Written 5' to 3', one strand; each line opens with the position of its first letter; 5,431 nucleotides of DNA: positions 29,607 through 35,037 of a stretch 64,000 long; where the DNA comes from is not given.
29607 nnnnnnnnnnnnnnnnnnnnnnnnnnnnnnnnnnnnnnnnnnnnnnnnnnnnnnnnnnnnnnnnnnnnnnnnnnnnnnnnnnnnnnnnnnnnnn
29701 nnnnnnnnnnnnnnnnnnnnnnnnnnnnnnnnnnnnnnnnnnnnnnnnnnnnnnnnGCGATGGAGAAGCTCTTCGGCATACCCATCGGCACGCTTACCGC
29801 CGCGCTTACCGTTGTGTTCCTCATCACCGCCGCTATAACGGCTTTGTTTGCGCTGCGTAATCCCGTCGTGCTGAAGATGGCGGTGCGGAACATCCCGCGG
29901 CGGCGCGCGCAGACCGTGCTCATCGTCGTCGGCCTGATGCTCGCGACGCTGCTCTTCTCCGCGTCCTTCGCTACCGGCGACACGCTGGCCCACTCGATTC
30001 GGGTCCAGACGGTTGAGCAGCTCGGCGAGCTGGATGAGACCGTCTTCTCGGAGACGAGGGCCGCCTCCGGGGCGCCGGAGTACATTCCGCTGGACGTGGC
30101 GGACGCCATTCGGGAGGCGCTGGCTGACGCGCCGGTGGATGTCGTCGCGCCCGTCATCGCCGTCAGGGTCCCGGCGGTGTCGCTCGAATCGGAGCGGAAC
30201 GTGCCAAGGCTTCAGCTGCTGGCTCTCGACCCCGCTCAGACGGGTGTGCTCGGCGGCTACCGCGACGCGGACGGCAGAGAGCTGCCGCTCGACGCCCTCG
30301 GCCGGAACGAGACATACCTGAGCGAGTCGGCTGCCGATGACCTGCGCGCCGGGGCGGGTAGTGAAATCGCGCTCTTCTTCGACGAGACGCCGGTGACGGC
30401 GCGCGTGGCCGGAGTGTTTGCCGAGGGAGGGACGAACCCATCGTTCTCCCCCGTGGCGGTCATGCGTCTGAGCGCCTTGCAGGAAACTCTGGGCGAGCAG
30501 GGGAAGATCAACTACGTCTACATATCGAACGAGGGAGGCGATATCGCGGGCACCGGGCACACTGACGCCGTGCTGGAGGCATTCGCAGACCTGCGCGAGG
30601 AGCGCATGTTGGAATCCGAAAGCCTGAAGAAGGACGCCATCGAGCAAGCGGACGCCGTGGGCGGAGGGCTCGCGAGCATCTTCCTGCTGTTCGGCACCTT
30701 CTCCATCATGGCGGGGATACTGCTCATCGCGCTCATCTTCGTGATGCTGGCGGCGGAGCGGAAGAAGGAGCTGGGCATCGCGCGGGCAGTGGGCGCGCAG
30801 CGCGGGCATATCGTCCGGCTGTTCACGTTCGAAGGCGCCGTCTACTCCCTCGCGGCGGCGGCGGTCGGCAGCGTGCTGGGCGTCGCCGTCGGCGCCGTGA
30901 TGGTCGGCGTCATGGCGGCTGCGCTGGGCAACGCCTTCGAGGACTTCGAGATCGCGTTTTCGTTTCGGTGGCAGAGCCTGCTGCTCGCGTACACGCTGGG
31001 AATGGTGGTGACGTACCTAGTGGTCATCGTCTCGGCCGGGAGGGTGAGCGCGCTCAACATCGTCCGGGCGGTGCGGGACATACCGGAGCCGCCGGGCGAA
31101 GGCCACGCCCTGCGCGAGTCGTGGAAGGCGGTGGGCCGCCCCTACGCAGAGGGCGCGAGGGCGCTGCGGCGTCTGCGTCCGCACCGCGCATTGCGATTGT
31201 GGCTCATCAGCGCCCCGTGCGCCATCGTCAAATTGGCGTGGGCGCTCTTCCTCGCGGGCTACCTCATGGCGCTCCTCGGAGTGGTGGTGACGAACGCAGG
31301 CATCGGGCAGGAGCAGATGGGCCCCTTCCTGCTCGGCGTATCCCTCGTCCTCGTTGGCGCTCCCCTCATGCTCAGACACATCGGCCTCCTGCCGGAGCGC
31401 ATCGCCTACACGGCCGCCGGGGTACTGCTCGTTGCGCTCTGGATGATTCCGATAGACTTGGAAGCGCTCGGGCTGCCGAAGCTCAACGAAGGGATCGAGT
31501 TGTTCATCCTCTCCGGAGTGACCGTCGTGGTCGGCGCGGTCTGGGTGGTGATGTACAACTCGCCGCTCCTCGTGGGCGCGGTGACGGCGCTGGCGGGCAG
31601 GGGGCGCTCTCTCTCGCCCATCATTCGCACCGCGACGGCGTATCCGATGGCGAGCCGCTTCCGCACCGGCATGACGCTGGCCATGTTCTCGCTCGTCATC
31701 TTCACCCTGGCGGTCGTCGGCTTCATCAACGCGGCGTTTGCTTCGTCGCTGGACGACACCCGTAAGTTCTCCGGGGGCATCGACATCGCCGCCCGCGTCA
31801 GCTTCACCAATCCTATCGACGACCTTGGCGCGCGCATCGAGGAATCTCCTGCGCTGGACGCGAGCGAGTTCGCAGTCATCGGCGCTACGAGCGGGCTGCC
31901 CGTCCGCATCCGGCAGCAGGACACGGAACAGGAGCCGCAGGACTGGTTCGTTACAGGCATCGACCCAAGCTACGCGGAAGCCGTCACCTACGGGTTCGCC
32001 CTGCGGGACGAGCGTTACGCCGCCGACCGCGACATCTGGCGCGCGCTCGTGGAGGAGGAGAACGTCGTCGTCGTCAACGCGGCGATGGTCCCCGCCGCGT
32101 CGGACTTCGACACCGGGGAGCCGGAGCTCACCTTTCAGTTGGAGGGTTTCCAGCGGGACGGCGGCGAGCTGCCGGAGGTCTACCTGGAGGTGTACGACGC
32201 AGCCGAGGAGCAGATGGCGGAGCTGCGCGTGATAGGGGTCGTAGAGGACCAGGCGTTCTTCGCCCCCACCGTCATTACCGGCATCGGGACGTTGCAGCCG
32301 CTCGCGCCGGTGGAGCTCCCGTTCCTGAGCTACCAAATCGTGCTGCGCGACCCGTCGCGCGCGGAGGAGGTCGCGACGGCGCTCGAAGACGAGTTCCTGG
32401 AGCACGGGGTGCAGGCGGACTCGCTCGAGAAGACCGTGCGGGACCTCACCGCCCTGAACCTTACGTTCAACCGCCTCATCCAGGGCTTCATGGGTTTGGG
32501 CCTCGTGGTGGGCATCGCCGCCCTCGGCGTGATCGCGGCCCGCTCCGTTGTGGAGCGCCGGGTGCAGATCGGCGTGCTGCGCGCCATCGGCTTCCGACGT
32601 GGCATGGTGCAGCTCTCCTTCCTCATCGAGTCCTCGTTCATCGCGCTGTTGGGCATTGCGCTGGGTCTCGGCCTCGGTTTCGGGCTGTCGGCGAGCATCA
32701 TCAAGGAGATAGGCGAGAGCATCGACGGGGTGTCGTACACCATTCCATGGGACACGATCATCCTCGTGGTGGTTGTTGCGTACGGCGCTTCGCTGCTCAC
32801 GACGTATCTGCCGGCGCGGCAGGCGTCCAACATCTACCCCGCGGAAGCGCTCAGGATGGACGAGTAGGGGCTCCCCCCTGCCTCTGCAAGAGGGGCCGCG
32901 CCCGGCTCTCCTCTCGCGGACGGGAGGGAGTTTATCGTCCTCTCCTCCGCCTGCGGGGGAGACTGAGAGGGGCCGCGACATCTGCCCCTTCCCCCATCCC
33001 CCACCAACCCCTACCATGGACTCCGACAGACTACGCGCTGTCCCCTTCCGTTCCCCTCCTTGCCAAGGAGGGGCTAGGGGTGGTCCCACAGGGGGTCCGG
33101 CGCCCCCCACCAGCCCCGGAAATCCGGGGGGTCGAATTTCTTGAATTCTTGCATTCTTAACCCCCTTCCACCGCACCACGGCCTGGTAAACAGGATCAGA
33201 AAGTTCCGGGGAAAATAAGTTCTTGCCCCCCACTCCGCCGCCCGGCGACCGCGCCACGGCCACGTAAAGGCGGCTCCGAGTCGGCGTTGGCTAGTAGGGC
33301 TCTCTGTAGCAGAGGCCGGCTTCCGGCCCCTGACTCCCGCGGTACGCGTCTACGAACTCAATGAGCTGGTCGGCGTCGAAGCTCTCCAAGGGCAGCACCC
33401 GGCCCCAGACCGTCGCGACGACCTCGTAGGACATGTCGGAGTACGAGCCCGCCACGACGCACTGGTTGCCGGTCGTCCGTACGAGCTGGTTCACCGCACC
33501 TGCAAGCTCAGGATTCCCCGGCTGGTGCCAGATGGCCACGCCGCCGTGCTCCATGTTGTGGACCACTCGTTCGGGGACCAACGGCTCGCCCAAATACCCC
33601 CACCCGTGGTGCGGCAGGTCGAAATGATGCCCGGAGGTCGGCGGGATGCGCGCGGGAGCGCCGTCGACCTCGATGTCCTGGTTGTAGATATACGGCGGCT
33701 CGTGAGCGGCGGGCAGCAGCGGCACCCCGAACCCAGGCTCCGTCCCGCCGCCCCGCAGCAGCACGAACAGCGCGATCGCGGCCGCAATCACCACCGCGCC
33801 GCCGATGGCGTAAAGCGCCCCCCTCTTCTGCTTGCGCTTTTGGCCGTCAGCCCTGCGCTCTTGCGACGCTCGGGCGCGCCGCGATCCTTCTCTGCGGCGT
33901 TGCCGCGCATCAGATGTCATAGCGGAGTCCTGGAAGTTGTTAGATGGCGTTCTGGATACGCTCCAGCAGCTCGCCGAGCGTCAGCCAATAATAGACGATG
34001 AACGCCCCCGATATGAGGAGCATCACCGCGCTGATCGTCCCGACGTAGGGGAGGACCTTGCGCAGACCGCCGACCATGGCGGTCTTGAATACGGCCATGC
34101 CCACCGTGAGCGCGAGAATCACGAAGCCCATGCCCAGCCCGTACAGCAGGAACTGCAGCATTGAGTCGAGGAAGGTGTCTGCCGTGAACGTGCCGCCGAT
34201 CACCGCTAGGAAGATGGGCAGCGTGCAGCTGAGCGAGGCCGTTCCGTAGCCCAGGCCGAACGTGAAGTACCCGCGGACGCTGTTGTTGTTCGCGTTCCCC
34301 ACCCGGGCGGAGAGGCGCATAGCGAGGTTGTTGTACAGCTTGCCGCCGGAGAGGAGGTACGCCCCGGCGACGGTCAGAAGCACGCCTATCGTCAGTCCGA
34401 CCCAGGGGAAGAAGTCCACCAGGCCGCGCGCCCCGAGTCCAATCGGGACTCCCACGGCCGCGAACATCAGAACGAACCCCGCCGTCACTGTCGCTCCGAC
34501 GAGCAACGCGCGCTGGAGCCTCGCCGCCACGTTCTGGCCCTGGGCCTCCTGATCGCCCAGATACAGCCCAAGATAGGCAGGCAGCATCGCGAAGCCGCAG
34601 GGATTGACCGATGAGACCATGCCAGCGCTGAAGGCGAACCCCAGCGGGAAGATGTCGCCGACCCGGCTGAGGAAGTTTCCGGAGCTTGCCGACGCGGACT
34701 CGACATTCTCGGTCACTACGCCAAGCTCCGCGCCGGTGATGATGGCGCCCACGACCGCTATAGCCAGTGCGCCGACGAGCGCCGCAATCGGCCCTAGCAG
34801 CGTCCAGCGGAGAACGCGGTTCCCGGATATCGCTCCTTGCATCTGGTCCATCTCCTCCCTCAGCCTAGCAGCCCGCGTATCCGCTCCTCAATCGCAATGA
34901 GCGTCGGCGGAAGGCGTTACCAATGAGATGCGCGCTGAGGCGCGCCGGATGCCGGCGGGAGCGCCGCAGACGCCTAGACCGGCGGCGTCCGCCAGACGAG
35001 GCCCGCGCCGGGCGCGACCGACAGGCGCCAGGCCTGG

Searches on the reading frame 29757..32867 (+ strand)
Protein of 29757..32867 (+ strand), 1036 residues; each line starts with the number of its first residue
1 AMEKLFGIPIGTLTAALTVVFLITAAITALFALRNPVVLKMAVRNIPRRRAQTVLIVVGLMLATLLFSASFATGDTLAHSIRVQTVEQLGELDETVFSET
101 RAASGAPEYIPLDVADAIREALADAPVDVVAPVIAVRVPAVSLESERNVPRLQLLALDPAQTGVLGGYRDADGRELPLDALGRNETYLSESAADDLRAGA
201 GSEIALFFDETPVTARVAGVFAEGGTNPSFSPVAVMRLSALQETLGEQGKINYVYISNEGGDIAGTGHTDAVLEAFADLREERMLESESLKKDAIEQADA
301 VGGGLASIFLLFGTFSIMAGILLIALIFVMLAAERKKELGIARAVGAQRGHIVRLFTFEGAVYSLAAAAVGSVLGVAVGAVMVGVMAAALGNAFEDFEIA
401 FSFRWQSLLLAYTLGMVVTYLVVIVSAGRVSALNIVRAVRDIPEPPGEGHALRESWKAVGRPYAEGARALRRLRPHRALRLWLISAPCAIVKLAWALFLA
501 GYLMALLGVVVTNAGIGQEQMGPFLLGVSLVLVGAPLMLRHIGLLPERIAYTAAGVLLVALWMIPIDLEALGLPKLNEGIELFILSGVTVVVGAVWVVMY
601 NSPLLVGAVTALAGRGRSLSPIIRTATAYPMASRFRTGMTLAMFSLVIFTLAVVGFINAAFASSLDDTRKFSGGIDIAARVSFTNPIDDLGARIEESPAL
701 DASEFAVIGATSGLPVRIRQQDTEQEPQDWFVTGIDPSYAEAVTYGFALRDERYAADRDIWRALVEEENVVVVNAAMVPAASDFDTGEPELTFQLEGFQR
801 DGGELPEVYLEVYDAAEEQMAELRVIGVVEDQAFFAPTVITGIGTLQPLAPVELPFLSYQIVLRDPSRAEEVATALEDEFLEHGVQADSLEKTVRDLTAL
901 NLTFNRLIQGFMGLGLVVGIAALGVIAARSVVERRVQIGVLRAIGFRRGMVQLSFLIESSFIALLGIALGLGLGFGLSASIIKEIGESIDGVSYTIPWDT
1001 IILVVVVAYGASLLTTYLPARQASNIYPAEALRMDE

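Call 50: search_protein_families(library=pfam, proteins=[window:29757-32867:+], max_evalue=0.001)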
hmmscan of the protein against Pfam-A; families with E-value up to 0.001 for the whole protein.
window:29757-32867:+ (1036 aa): 1 family
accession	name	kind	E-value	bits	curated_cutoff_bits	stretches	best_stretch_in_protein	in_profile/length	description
PF02687.27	FtsX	-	3.6e-30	104.9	25.5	2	911-1028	3-120/120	FtsX-like permease C-terminal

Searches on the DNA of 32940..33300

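Call 61: search_rna_families(source=window, start=32940, end=33300, threshold=evalue, max_evalue=10)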
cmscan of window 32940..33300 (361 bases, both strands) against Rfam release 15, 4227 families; matches with E-value up to 10: 10.
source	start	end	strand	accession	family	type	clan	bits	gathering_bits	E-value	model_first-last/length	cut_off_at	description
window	32958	33002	-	RF03101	RAGATH-31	Gene; sRNA;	-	23.4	71.8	0.028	1-54/54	no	RAGATH-31 RNA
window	32953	33008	-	RF00771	mir-185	Gene; miRNA;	-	19.6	60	0.35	1-79/79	no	mir-185 microRNA precursor family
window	32955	33003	+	RF03493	mir-1281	Gene; miRNA;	-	15.7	70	6.4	1-54/54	no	mir-1281 microRNA precursor family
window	32948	33010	+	RF01918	mir-1249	Gene; miRNA;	-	15.4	83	1.6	1-75/75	no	mir-1249 microRNA precursor family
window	33052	33074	+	RF04096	mir-4433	Gene; miRNA;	-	15.3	77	3.1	1-83/83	no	mir-4433 microRNA precursor family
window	33052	33074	-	RF04096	mir-4433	Gene; miRNA;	-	15.2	77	3.2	1-83/83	no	mir-4433 microRNA precursor family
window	32953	33004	-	RF03192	mir-6794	Gene; miRNA;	-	14.4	74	6.3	1-62/62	no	mir-6794 microRNA precursor family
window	33039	33080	-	RF02795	Pab91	Gene; snRNA; snoRNA; HACA-box;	-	13.7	71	9.4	1-57/57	no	Pab91 RNA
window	32948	33011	-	RF01918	mir-1249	Gene; miRNA;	-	12.8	83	8.3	1-75/75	no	mir-1249 microRNA precursor family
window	33074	33299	-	RF02042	HOTTIP_3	Gene; lncRNA;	-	7.2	50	1.5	119-353/353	no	HOXA transcript at the distal tip, conserved region 3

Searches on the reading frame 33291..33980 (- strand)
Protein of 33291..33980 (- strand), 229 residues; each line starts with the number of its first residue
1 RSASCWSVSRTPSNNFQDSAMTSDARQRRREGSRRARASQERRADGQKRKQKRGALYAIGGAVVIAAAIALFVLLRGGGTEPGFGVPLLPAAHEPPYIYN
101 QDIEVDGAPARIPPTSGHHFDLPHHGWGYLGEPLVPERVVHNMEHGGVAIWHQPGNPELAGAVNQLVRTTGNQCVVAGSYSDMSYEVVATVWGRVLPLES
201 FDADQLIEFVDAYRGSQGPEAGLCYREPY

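Call 50: search_protein_families(library=pfam, proteins=[window:33291-33980:-], max_evalue=0.001)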
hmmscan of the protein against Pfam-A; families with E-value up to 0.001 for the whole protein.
window:33291-33980:- (229 aa): 1 family
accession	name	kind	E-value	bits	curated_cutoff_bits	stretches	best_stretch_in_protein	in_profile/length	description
PF11303.13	DUF3105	-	1.8e-16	60.8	25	1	112-222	13-125/130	Protein of unknown function (DUF3105)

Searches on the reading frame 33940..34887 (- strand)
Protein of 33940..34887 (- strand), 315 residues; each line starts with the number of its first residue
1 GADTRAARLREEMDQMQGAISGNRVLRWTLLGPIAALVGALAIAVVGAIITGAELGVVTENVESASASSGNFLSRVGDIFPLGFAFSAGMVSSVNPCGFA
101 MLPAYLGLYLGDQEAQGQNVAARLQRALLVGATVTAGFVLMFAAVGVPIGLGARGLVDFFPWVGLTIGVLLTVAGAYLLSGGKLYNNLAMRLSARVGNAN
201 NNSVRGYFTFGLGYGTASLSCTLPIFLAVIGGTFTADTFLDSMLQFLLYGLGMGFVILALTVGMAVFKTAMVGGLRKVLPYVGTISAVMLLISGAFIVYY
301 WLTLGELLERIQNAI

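Call 50: search_protein_families(library=pfam, proteins=[window:33940-34887:-], max_evalue=0.001)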
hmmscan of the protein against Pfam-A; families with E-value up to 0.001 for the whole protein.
window:33940-34887:- (315 aa): 1 family
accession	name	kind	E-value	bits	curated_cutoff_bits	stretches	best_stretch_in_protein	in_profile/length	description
PF02683.22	DsbD_TM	-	0.00033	20.5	27.1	1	83-264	6-185/219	Cytochrome C biogenesis protein transmembrane domain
